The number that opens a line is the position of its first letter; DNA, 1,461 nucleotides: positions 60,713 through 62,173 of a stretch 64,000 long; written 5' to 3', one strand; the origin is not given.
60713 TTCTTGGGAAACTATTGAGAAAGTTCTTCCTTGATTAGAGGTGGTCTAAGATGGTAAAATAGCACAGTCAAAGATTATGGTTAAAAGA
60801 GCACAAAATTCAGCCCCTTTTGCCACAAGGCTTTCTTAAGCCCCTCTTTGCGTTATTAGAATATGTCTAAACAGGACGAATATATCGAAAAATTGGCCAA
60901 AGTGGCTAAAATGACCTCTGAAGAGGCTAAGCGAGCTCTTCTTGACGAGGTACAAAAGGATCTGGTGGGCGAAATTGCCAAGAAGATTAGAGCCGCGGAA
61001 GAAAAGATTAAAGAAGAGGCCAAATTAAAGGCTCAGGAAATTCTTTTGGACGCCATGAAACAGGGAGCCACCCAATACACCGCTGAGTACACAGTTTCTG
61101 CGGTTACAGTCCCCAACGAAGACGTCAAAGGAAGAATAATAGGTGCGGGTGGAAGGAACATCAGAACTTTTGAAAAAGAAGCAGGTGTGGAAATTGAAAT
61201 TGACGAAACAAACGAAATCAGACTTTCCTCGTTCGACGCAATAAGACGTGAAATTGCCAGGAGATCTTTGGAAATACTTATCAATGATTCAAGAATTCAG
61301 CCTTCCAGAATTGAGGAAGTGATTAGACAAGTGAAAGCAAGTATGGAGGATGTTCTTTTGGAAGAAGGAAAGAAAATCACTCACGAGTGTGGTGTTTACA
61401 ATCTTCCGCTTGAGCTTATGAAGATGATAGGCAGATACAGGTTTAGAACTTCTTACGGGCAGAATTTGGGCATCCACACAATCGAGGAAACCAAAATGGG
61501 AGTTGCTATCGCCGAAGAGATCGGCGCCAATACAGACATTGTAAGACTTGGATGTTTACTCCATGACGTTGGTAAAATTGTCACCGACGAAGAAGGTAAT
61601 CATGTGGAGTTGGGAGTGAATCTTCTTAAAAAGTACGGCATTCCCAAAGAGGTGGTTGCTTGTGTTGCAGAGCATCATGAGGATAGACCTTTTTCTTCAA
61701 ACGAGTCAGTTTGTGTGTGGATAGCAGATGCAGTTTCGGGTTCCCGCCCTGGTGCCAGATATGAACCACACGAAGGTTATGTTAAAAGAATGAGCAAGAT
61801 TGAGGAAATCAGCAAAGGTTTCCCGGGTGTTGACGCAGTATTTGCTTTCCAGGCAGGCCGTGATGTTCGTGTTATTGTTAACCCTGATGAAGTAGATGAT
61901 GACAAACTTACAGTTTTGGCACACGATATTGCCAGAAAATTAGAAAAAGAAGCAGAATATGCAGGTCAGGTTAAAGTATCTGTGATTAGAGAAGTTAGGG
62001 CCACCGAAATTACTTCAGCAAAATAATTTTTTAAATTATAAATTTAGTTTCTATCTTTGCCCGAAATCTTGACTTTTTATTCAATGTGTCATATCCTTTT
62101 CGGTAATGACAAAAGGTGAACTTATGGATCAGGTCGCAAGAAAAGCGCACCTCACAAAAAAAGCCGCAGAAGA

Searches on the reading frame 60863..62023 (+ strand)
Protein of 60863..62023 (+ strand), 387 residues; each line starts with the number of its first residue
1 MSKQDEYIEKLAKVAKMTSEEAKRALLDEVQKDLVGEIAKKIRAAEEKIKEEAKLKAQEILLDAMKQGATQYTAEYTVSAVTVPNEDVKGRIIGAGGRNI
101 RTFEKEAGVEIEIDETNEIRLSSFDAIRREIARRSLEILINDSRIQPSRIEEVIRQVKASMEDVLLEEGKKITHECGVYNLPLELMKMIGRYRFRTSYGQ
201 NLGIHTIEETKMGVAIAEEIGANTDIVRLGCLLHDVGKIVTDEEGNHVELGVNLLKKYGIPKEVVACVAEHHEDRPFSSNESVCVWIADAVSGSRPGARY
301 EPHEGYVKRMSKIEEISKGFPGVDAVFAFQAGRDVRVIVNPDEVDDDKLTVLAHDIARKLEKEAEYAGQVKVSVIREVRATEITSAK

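Call 44: search_protein_families(library=pfam, proteins=[window:60863-62023:+], max_evalue=0.00001)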
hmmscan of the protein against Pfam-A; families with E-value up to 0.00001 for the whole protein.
window:60863-62023:+ (387 aa): 3 families
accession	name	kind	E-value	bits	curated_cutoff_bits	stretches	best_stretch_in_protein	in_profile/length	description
PF01966.28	HD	-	2.5e-15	57.2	22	1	204-292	3-114/116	HD domain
PF12072.13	RNase_Y_N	-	1.7e-11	44.4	32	1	8-70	137-199/201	RNase Y N-terminal region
PF00013.35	KH_1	-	2.2e-07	30.9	21.5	1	81-128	4-56/66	KH domain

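Call 47: search_protein_families(library=ncbifam, proteins=[window:60863-62023:+], max_evalue=0.00001)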
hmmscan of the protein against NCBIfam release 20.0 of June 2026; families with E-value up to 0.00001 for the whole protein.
window:60863-62023:+ (387 aa): 11 families
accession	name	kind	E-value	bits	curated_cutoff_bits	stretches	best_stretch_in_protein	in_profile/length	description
TIGR03319.1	RNase_Y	equivalog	1.8e-135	452.4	454.35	1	4-383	131-512/514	ribonuclease Y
NF009344.0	PRK12705.1-1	equivalog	4.3e-115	385.5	831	1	7-383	192-570/572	hypothetical protein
NF000997.0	PRK00106.1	equivalog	8.6e-114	381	937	1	9-383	157-533/535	ribonuclease Y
NF009345.0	PRK12705.1-2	equivalog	1.5e-101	340.4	904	1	4-382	126-506/509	hypothetical protein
NF009347.0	PRK12705.1-4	equivalog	4e-66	223.6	579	1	13-380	94-465/473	hypothetical protein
TIGR00277.1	HDIG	domain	1.1e-18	66.9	27.6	1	198-274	1-84/84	HDIG domain-containing metalloprotein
NF009346.0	PRK12705.1-3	equivalog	1.6e-14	53.6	545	1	137-301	236-399/493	hypothetical protein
NF009343.0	PRK12703.1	equivalog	1.2e-06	27.7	434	1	209-272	195-257/339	tRNA (cytidine(56)-2'-O)-methyltransferase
TIGR02578.2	cas_TM1811_Csm1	equivalog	2.1e-06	26.7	170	1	227-301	4-85/753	type III-A CRISPR-associated protein Cas10/Csm1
TIGR00295.1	TIGR00295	hypoth_equivalog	2.2e-06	27.5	172.35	1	206-272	18-87/164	TIGR00295 family protein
NF010326.0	PRK13763.1-1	equivalog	8e-06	25.6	247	0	87-142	96-149/186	putative RNA-processing protein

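Call 50: find_homologous_proteins(query=window:60863-62023:+, max_evalue=1e-30)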
Query window:60863-62023:+ (387 aa): 7026 proteins with E <= 1e-30 among 8000 candidates; the best 120 are listed.
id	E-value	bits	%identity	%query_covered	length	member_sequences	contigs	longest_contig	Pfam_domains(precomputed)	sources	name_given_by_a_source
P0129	3.6e-244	827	100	100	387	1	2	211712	PF00013.36,PF12072.14,PF01966.29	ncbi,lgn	-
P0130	9.0e-244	826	100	100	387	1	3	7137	PF00013.36,PF12072.14,PF01966.29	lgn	-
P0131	2.1e-233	792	95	100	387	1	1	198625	PF00013.36,PF12072.14,PF01966.29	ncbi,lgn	-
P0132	3.2e-227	772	93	100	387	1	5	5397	PF00013.36,PF12072.14,PF01966.29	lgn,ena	-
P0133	3.6e-227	771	92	100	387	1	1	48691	PF00013.36,PF12072.14,PF01966.29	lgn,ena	-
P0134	2.5e-225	765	91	100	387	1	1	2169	PF00013.36,PF12072.14,PF01966.29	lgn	-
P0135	2.6e-225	765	91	100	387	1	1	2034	PF00013.36,PF12072.14,PF01966.29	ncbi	-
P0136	9.0e-224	760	89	100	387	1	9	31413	PF00013.36,PF12072.14,PF01966.29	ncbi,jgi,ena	-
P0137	1.2e-223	760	91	100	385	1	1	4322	PF00013.36,PF12072.14,PF01966.29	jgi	-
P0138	1.2e-223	760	91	100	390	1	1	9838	PF00013.36,PF12072.14,PF01966.29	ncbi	-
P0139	1.4e-223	760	90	100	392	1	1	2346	PF00013.36,PF12072.14,PF01966.29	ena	-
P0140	2.8e-223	759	90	100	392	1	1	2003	PF00013.36,PF12072.14,PF01966.29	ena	-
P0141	3.7e-223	758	89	100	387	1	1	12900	PF00013.36,PF12072.14,PF01966.29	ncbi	-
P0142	5.2e-223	758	89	100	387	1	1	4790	PF00013.36,PF12072.14,PF01966.29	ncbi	-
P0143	5.6e-223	758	89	100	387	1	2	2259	PF00013.36,PF12072.14,PF01966.29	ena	-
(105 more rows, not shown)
